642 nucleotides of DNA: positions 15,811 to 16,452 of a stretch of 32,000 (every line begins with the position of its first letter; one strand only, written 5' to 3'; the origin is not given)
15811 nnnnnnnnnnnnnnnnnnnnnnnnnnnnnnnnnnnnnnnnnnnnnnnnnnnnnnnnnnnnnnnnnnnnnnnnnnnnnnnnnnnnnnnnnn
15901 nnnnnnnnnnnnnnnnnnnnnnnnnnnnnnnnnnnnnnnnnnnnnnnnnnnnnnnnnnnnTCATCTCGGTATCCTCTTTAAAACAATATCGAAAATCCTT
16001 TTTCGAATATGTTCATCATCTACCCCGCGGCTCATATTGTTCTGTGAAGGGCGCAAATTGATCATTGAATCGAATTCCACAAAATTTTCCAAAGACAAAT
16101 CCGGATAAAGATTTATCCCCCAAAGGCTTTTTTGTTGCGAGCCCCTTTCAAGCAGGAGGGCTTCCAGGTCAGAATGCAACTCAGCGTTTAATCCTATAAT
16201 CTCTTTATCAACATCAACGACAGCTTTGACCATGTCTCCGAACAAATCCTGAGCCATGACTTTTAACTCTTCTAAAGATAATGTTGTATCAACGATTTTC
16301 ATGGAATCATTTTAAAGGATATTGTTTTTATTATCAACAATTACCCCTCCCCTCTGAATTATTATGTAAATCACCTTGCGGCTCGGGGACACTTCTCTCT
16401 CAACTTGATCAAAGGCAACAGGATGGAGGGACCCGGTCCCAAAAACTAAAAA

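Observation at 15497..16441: Two-gene cassette bracketed by a bipartite, equally spaced, perfect inverted repeat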

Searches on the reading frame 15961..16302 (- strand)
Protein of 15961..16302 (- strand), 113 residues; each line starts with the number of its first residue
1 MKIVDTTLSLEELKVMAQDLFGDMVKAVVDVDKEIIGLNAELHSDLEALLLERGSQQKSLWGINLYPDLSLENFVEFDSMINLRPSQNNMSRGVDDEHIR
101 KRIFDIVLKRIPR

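Call 4: search_protein_families(library=pfam, proteins=[window:15961-16302:-], max_evalue=0.1)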
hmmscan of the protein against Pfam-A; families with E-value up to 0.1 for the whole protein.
window:15961-16302:- (113 aa): 1 family
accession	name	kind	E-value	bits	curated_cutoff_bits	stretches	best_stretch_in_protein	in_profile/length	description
PF18924.5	DUF5674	-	1.9e-34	118.4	27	1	3-108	2-107/109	Protein of unknown function (DUF5674)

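Call 10: find_encoding_contigs(protein=window:15961-16302:-, flank=10000, max_places=10)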
Protein window:15961-16302:- (113 aa): no gene with exactly this product is on record in the collection.

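Call 13: find_homologous_proteins(query=window:15961-16302:-)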
Query window:15961-16302:- (113 aa): 8000 proteins with E <= 0.001 among 8000 candidates; the best 120 are listed.
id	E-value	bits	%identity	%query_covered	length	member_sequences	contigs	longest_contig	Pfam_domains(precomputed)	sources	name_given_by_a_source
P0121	1.8e-65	236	100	100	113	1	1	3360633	PF18924.5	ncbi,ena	-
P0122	6.0e-46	173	73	98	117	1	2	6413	PF18924.5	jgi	-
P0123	5.2e-45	170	71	100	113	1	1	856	PF18924.5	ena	-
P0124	4.7e-44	167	69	98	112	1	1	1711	PF18924.5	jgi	jgi:hypothetical protein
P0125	4.8e-44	167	70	100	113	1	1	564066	PF18924.5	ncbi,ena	-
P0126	4.9e-44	167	69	98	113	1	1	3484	PF18924.5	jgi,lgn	-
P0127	5.7e-44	166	69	100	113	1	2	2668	PF18924.5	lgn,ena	-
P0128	7.5e-44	166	71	98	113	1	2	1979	PF18924.5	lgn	-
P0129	1.2e-43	165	70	100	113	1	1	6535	PF18924.5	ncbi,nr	ncbi:MAG: hypothetical protein KKG01_01575 [Candidatus Omnitrophica bacterium]|nr:hypothetical prote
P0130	1.4e-43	165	71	98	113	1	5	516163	PF18924.5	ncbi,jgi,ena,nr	ncbi:MAG TPA: DUF5674 family protein [Candidatus Omnitrophota bacterium]|nr:DUF5674 family protein [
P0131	1.5e-43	165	68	100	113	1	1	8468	PF18924.5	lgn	-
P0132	1.9e-43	165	69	100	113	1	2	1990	PF18924.5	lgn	-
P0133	2.0e-43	165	69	100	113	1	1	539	PF18924.5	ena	-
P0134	2.1e-43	165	69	100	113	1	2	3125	PF18924.5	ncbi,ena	-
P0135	2.5e-43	164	67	100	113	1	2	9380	PF18924.5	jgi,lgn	jgi:hypothetical protein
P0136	2.6e-43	164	69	100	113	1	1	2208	PF18924.5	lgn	-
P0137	2.7e-43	164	68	100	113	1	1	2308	PF18924.5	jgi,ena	jgi:hypothetical protein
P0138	2.8e-43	164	68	100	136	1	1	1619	PF18924.5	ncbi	-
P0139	3.6e-43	164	69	100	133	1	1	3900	PF18924.5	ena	-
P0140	3.8e-43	164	69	100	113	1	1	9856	PF18924.5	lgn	-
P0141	4.1e-43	164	68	100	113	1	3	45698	PF18924.5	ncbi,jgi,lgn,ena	-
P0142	4.2e-43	164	69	100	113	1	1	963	PF18924.5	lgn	-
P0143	4.9e-43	163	71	100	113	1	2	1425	PF18924.5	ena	-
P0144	6.2e-43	163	66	100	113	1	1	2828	PF18924.5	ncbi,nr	ncbi:MAG: DUF5674 family protein [Candidatus Omnitrophica bacterium]|nr:DUF5674 family protein [Cand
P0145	6.5e-43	163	67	100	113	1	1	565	PF18924.5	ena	-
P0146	7.0e-43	163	70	98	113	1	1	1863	PF18924.5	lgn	-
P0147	8.0e-43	163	68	98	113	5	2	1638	PF18924.5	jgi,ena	-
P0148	9.1e-43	163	69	100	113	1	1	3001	PF18924.5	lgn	-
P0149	9.4e-43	162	72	98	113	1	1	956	PF18924.5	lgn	-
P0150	9.6e-43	162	70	100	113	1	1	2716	PF18924.5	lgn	-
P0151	1.0e-42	162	70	85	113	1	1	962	PF18924.5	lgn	-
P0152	1.0e-42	162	68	98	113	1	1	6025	PF18924.5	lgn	-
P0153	1.2e-42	162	72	94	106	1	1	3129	PF18924.5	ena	-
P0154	1.2e-42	162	69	100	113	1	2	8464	PF18924.5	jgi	-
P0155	1.2e-42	162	70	98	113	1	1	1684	PF18924.5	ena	-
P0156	1.3e-42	162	68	100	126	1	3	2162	PF18924.5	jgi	jgi:hypothetical protein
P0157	1.6e-42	162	71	100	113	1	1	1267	PF18924.5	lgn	-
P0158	1.9e-42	162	67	100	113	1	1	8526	PF18924.5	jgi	jgi:hypothetical protein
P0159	2.0e-42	161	65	100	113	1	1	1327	PF18924.5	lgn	-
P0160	2.0e-42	161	67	100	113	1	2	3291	PF18924.5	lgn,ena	-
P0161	2.0e-42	161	68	100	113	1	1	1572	PF18924.5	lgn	-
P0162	2.2e-42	161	69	98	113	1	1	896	PF18924.5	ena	-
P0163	2.5e-42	161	67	100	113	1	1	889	PF18924.5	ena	-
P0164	2.7e-42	161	71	98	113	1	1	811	PF18924.5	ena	-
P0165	2.9e-42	161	68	98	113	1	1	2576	PF18924.5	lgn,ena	-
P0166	2.9e-42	161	68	98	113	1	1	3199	PF18924.5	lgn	-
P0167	3.5e-42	161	66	100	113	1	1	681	PF18924.5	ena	-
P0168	3.5e-42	161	70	100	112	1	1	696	PF18924.5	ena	-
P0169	3.6e-42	161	66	100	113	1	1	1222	PF18924.5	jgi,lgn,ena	-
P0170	3.9e-42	161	64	100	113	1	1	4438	PF18924.5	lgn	-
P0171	4.2e-42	160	65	100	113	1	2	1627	PF18924.5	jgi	jgi:hypothetical protein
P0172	4.3e-42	160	65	100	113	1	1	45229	PF18924.5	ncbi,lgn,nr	ncbi:MAG: DUF5674 family protein [Candidatus Omnitrophica bacterium]|nr:DUF5674 family protein [Cand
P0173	4.5e-42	160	69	100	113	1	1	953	PF18924.5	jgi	jgi:hypothetical protein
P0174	5.5e-42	160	65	100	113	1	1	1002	PF18924.5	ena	-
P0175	5.5e-42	160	69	88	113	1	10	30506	PF18924.5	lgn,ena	-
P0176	5.7e-42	160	68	100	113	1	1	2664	PF18924.5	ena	-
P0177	5.8e-42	160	65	100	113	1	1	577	PF18924.5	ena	-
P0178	5.8e-42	160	67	100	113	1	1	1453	PF18924.5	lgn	-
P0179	6.3e-42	160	68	98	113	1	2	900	PF18924.5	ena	-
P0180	6.6e-42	160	69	100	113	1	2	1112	PF18924.5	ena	-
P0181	6.7e-42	160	73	88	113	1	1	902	PF18924.5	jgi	-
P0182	7.5e-42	160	65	100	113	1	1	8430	PF18924.5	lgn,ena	-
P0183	7.7e-42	160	70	98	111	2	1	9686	PF18924.5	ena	-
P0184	8.0e-42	159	68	98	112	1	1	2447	PF18924.5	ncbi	-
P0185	8.1e-42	159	70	100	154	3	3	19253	PF18924.5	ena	-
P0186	8.2e-42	159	71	99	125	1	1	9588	PF18924.5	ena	-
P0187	8.4e-42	159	71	98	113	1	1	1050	PF18924.5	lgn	-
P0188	9.0e-42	159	69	100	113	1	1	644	PF18924.5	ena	-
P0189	9.4e-42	159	69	99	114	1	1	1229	PF18924.5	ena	-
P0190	9.4e-42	159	67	100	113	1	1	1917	PF18924.5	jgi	-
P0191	1.1e-41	159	70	100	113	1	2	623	PF18924.5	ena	-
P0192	1.1e-41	159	66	100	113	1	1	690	PF18924.5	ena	-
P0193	1.2e-41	159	70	98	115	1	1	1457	PF18924.5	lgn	-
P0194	1.2e-41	159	67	100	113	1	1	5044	PF18924.5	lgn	-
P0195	1.2e-41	159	66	100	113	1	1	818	PF18924.5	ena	-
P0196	1.2e-41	159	71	98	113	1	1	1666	PF18924.5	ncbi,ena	-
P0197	1.2e-41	159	65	100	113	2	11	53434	PF18924.5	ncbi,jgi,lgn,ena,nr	ncbi:MAG: hypothetical protein A3J52_01990 [Omnitrophica bacterium RIFCSPHIGHO2_02_FULL_49_9]|nr:MAG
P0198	1.2e-41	159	66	100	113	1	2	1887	PF18924.5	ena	-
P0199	1.2e-41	159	68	98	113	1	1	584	PF18924.5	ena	-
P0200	1.3e-41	159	65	100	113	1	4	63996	PF18924.5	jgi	-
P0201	1.4e-41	159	68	98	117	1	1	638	PF18924.5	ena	-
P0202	1.4e-41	159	68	98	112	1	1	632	PF18924.5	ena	-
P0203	1.4e-41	159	66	100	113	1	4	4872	PF18924.5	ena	-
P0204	1.5e-41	159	65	100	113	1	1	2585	PF18924.5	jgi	jgi:hypothetical protein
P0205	1.5e-41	159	68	98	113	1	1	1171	PF18924.5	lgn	-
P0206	1.5e-41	159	66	99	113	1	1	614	PF18924.5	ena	-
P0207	1.6e-41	159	66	100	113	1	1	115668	PF18924.5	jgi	jgi:hypothetical protein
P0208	1.6e-41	159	70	98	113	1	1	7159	PF18924.5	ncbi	-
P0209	1.6e-41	159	66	100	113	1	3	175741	PF18924.5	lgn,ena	-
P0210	1.7e-41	158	65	100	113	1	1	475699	PF18924.5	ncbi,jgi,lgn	ncbi:MAG: DUF5674 family protein [Elusimicrobiota bacterium]|jgi:hypothetical protein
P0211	1.7e-41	158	67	100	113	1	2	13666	PF18924.5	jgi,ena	jgi:hypothetical protein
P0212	1.8e-41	158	67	98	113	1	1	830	PF18924.5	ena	-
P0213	1.8e-41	158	68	98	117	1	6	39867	PF18924.5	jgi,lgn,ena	jgi:hypothetical protein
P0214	1.8e-41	158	68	98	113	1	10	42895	PF18924.5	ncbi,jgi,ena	-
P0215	1.8e-41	158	64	100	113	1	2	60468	PF18924.5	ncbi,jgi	ncbi:MAG: DUF5674 family protein [Candidatus Omnitrophota bacterium]|jgi:hypothetical protein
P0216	1.9e-41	158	70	98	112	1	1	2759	PF18924.5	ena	-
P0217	2.1e-41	158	65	100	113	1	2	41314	PF18924.5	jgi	-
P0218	2.1e-41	158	65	100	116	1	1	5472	PF18924.5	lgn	-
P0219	2.1e-41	158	66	100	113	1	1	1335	PF18924.5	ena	-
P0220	2.1e-41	158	68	100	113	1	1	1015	PF18924.5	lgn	-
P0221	2.2e-41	158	66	100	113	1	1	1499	PF18924.5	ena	-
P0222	2.3e-41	158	68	98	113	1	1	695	PF18924.5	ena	-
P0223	2.3e-41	158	70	100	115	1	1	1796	PF18924.5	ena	-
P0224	2.5e-41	158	68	98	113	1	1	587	PF18924.5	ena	-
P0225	2.6e-41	158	68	100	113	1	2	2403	PF18924.5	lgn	-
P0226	2.7e-41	158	66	100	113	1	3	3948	PF18924.5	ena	-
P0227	2.8e-41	158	67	100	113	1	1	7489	PF18924.5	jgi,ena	-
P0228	2.9e-41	158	67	100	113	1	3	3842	PF18924.5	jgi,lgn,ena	jgi:hypothetical protein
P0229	3.1e-41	158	70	98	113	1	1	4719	PF18924.5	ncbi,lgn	-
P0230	3.2e-41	158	67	100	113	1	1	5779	PF18924.5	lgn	-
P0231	3.2e-41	158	66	99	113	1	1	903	PF18924.5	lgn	-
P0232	3.2e-41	158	65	100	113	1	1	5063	PF18924.5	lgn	-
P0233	3.2e-41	158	68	98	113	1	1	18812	PF18924.5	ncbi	-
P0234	3.5e-41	157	68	100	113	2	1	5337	PF18924.5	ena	-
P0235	3.5e-41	157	66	100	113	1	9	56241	PF18924.5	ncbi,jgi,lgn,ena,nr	ncbi:MAG: hypothetical protein A2787_05075 [Omnitrophica WOR_2 bacterium RIFCSPHIGHO2_01_FULL_48_9]|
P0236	3.8e-41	157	67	100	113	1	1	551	PF18924.5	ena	-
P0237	3.9e-41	157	66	98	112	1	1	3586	PF18924.5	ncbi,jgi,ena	-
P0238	3.9e-41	157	67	100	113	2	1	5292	PF18924.5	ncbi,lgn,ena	-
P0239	3.9e-41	157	68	98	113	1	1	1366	PF18924.5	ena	-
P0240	3.9e-41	157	62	100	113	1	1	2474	PF18924.5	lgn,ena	-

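Call 46: search_protein_families(library=ncbifam, proteins=[window:15964-16302:-], max_evalue=0.01)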
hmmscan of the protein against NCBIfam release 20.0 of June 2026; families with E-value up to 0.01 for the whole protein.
window:15964-16302:- (113 aa): 0 families

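Call 64: find_encoding_contigs(protein=P0125, flank=3000, max_places=4)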
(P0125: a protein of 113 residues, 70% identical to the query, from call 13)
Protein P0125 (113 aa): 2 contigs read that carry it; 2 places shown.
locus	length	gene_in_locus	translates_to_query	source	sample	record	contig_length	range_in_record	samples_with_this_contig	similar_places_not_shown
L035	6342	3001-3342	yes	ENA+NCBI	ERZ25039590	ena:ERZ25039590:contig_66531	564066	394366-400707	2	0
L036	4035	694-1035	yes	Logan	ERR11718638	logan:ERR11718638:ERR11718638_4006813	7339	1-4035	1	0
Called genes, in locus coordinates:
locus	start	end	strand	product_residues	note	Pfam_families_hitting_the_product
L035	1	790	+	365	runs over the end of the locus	PF04551:GcpE, PF26540:GcpE_C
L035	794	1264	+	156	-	PF03449:GreA_GreB_N, PF01272:GreA_GreB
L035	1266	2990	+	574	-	PF00587:tRNA-synt_2b, PF04073:tRNA_edit, PF03129:HGTP_anticodon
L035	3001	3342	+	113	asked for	PF18924:DUF5674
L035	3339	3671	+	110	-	-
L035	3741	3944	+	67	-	-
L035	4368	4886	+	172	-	PF02572:CobA_CobO_BtuR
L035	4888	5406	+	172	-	PF02283:CobU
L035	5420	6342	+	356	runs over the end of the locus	PF02277:DBI_PRT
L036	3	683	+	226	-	?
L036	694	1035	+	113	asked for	PF18924:DUF5674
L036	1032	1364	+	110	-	-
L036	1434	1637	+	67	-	-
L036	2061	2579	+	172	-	PF02572:CobA_CobO_BtuR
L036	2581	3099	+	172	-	PF02283:CobU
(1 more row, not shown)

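Call 70: search_solved_structures(query=window:15964-16302:-, max_evalue=1)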
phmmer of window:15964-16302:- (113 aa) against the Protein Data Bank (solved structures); distinct sequences matched with E-value up to 1: 0.

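Call 82: predict_structure(alignment_id=A3)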
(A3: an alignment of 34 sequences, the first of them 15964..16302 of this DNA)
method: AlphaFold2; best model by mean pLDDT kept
length: 113 residues; sequences in the alignment: 34
mean_pLDDT: 81.9   pTM: 0.78
mean pLDDT of the five models: 81.9, 80.0, 76.4, 75.0, 73.8
residues with pLDDT >= 90: 34; 70-90: 56; 50-70: 23; < 50: 0
segments of 3 or more residues with pLDDT < 50: none
pLDDT, mean of each block of 10 residues (from residue 1): 87 89 88 87 65 66 91 87 70 79 93 84
secondary structure, 60 per line:
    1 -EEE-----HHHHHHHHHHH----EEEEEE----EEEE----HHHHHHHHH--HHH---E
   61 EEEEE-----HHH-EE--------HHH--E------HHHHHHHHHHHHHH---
elements in order: E2-4 H10-20 E25-30 E35-38 H43-51 E60-65 H97-110

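Call 85: fold_search(model_id=the predicted structure, library=pdb)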
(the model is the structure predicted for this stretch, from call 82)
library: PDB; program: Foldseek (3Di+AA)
matches with E <= 10: 76; with E <= 0.001: 0
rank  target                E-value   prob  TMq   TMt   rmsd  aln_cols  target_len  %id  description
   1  7xzi_F                2.0e+00  0.04  0.24  0.19  12.6        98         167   12  Cryo-EM structure of TOC-TIC supercomplex from Chlamydomonas reinhardtii (released 2023-01-11)
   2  6ijj_D                2.2e+00  0.07  0.32  0.27   9.2        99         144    8  Photosystem I of Chlamydomonas reinhardtii (released 2019-03-20)
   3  7vcf_Q                2.2e+00  0.04  0.24  0.20  12.3        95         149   13  Cryo-EM structure of Chlamydomonas TOC-TIC supercomplex (released 2022-11-30)
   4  4v1a_l                4.2e+00  0.04  0.20  0.18   6.9        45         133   20  Structure of the large subunit of the mammalian mitoribosome, part 2 of 2 (released 2014-10-08)
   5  2hd7_MODEL_1_A        4.2e+00  0.02  0.20  0.17   7.8        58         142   22  Solution structure of C-teminal domain of twinfilin-1. (released 2007-02-06)
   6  6sl5_D                4.5e+00  0.02  0.27  0.22  13.2       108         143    8  Dunaliella Photosystem I Supercomplex (released 2020-06-24)
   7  7ew6_D                4.5e+00  0.02  0.22  0.19   9.6        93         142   12  Barley photosystem I-LHCI-Lhca5 supercomplex (released 2021-12-22)
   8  9loi_A                4.5e+00  0.02  0.17  0.10   9.4        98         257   11  Crystal Structure of the Heterodimeric HIF-2 Complex with Agonist SD-16 (released 2025-10-15)
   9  3b8f_B                4.8e+00  0.03  0.23  0.20   6.8        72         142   15  Crystal structure of the cytidine deaminase from Bacillus anthracis (released 2007-12-04)
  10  6fcx_A                5.1e+00  0.01  0.15  0.06  16.1       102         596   11  Structure of human 5,10-methylenetetrahydrofolate reductase (MTHFR) (released 2018-05-16)
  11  6jo5_D                5.5e+00  0.03  0.31  0.26   9.3       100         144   10  Structure of the green algal photosystem I supercomplex with light-harvesting complex I (released 2019-06-19)
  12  7dz7_D                5.8e+00  0.04  0.31  0.26   9.6        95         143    9  State transition supercomplex PSI-LHCI-LHCII from double phosphatase mutant pph1;pbcp of green alga Chlamydomonas rein (released 2021-06-30)
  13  6zm5_g                5.8e+00  0.03  0.20  0.18   6.8        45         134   20  Human mitochondrial ribosome in complex with OXA1L, mRNA, A/A tRNA, P/P tRNA and nascent polypeptide (released 2021-01-13)
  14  3b8f_C                5.8e+00  0.02  0.22  0.19   7.1        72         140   11  Crystal structure of the cytidine deaminase from Bacillus anthracis (released 2007-12-04)
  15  5cw3_D                6.2e+00  0.02  0.19  0.10   8.9        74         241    8  Structure of CfBRCC36-CfKIAA0157 complex (Zn Edge) (released 2015-09-16)
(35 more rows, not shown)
